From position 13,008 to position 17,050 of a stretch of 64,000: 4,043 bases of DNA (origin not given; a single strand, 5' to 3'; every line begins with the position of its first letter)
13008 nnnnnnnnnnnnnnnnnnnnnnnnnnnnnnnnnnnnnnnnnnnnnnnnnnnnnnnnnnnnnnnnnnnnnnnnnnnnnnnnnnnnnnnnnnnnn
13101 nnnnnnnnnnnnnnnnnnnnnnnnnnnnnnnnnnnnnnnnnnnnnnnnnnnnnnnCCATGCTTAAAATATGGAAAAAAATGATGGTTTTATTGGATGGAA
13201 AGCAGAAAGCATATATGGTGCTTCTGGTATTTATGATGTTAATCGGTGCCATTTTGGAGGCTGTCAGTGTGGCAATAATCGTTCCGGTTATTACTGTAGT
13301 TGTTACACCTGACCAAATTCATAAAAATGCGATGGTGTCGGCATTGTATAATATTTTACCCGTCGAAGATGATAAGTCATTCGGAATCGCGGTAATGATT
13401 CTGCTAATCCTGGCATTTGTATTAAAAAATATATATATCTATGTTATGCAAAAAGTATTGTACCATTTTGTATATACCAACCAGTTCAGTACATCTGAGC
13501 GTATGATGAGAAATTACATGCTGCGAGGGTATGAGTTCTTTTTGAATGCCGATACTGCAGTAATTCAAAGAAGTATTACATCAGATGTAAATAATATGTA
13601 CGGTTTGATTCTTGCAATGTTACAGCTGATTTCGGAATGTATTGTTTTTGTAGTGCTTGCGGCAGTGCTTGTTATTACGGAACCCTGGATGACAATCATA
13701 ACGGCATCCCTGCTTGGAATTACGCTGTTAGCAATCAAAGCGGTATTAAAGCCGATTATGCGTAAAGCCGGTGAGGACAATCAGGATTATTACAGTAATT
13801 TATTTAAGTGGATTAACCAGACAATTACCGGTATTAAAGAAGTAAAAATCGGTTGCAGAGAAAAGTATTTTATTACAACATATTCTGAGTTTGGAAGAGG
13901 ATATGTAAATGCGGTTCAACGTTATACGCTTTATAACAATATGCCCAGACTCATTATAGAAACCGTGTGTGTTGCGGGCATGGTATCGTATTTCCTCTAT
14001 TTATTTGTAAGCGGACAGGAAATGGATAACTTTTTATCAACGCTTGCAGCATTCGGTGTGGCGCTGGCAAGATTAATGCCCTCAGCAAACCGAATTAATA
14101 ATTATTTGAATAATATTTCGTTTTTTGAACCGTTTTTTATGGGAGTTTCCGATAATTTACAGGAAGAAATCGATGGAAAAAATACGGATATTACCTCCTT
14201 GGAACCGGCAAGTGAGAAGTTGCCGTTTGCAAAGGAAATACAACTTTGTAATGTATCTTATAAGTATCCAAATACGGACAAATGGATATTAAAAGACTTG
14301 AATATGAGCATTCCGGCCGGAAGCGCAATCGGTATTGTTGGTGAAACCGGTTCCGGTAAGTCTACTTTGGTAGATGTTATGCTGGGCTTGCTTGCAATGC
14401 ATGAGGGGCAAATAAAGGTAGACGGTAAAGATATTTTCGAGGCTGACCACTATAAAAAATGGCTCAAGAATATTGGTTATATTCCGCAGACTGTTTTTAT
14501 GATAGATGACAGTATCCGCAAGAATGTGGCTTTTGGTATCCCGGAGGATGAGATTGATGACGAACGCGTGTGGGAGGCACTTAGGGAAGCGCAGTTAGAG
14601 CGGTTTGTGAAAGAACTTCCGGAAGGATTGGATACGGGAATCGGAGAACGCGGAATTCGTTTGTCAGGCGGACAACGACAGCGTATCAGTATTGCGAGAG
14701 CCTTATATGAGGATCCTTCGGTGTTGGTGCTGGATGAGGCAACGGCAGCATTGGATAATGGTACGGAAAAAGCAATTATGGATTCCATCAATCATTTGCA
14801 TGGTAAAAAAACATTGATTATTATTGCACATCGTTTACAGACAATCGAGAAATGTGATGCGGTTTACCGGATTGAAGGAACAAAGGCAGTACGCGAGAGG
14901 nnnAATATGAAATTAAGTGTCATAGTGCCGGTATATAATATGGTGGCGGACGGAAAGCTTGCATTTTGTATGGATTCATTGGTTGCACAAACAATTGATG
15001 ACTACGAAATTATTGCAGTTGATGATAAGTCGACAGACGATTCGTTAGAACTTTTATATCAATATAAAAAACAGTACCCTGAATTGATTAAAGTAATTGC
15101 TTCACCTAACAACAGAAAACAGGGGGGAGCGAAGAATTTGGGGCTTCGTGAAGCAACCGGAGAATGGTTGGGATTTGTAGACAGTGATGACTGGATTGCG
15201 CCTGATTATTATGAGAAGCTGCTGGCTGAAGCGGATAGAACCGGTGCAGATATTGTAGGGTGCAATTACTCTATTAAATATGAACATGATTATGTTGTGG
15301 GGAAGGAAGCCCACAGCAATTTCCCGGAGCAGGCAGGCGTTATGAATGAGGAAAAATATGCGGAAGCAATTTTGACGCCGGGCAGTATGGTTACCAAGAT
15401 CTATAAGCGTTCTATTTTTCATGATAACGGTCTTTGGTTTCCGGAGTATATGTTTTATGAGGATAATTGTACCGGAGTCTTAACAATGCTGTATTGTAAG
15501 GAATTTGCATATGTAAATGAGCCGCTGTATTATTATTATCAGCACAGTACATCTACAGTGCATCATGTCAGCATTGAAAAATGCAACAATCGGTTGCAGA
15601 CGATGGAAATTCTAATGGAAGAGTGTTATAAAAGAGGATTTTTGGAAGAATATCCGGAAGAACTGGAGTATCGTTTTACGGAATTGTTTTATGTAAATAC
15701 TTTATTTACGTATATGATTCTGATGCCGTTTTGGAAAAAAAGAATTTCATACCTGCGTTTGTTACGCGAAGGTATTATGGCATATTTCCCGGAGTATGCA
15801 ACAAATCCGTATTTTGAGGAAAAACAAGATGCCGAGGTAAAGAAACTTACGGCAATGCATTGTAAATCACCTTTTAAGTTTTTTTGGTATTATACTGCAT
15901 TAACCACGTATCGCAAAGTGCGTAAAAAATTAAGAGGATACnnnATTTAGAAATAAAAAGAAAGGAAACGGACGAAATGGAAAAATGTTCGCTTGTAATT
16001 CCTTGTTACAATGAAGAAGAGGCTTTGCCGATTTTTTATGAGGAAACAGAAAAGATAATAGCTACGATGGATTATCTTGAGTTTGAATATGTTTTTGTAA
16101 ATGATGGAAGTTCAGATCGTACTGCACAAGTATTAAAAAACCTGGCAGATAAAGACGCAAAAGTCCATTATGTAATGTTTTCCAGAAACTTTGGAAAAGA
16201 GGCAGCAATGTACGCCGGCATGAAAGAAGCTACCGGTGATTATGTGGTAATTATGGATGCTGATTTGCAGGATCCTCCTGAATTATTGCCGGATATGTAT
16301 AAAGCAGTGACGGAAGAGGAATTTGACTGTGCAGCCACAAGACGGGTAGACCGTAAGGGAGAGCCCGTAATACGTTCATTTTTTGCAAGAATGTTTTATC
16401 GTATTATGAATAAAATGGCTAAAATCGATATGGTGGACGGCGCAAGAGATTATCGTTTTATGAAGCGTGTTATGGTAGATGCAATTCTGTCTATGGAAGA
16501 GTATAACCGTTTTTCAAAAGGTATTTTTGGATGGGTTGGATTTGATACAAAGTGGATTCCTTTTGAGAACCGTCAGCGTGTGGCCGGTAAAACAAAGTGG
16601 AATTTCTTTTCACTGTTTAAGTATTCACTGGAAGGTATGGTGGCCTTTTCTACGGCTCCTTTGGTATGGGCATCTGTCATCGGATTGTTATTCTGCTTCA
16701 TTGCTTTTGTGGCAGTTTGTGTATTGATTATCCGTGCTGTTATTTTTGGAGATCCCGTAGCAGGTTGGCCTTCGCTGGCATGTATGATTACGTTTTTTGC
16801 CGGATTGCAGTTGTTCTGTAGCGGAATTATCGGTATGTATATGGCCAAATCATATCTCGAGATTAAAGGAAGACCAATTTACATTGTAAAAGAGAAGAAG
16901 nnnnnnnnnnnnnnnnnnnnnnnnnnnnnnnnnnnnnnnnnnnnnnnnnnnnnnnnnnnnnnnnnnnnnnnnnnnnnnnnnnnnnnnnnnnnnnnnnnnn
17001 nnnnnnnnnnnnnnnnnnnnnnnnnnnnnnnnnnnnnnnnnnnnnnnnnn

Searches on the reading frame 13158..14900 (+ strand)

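Call 17: search_protein_families(library=ncbifam, proteins=[window:13158-14900:+], max_evalue=1e-15)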
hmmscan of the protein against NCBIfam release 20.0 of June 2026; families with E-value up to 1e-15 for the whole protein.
window:13158-14900:+ (581 aa): 134 families (the best 25 are shown)
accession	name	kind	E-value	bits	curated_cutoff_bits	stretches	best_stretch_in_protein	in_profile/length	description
NF050066.1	LPSTprtrPglK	equivalog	5.8e-113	378.2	1000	1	5-573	2-556/558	BC-type lipopolysaccharide transporter PglK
NF045513.1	HepA_fam_ABC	equivalog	3.9e-83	279.9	725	1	4-578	18-587/610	heterocyst formation ABC transporter subunit HepA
TIGR02203.1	MsbA_lipidA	equivalog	1.8e-77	261.2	602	1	19-576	12-545/572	lipid A export permease/ATP-binding protein MsbA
TIGR02204.1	MsbA_rel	hypoth_equivalog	4.4e-66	223.7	780.4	1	123-577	104-552/576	ABC transporter, permease/ATP-binding protein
TIGR03796.1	NHLM_micro_ABC1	equivalog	1.1e-65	222.2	853.3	1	47-576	164-688/710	NHLP family bacteriocin export ABC transporter peptidase/permease/ATPase subunit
TIGR02857.1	CydD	equivalog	5.2e-65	220.4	435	1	351-570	320-527/529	thiol reductant ABC exporter subunit CydD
TIGR03375.1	type_I_sec_LssB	subfamily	4.5e-64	216.9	693.1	1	161-570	273-672/696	type I secretion system permease/ATPase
TIGR01846.1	type_I_sec_HlyB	subfamily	8e-63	212.8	725.55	1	153-575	256-667/694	type I secretion system permease/ATPase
TIGR03797.1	NHLM_micro_ABC2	equivalog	6.1e-62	210.1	709.4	1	15-574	120-659/686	NHLP bacteriocin export ABC transporter permease/ATPase subunit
TIGR02868.1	CydC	equivalog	1.4e-58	198.8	329.05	1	140-560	116-530/530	thiol reductant ABC exporter subunit CydC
NF052233.1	CphA_assoc_ABC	equivalog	2.9e-58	197.9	880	1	33-570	199-713/766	cyanophycin metabolism-associated ABC transporter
NF008381.0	PRK11176.1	equivalog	7.7e-58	196.2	867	1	34-576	21-555/582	lipid A ABC transporter ATP-binding protein/permease MsbA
TIGR00958.1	3a01208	subfamily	1.6e-57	195.3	874.6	1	8-575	152-689/711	antigen peptide transporter 2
NF008364.0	PRK11160.1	equivalog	2.1e-56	191.7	630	1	142-578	125-553/575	heme ABC transporter ATP-binding protein/permease CydC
TIGR01842.1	type_I_sec_PrtD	subfamily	6.4e-56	190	510.15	1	358-571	314-525/544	type I secretion system permease/ATPase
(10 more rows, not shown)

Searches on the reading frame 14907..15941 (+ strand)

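Call 17: search_protein_families(library=ncbifam, proteins=[window:14907-15941:+], max_evalue=1e-15)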
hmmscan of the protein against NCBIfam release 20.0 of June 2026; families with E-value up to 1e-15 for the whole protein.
window:14907-15941:+ (345 aa): 3 families
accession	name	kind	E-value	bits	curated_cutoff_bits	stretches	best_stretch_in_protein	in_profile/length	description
NF007482.0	PRK10073.1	equivalog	2.6e-36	125.3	423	1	2-229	7-234/334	glycosyltransferase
NF053739.1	GlytfEpsEBac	equivalog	4.6e-18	65.2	450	1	2-154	2-152/265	glycosyltransferase EpsE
NF047683.1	TeichurnBiosyTuaG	equivalog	7.3e-16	58.6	400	0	3-115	8-117/252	teichuronic acid biosynthesis protein TuaG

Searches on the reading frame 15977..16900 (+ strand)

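Call 17: search_protein_families(library=ncbifam, proteins=[window:15977-16900:+], max_evalue=1e-15)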
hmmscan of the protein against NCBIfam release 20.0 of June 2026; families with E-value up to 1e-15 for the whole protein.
window:15977-16900:+ (308 aa): 3 families
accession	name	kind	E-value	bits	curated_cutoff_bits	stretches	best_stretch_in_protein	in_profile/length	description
NF047588.1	GlcsyltransPgfSStrep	equivalog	5.4e-92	308.3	500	1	3-306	2-304/308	glycosyltransferase PgfS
NF007986.1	PRK10714.1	equivalog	3.1e-48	164.4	529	1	2-305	6-309/316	undecaprenyl-phosphate 4-deoxy-4-formamido-L-arabinose transferase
TIGR03937.1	PgaC_IcaA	equivalog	5.7e-20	71.6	422.3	1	2-96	45-135/407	poly-beta-1,6-N-acetyl-D-glucosamine synthase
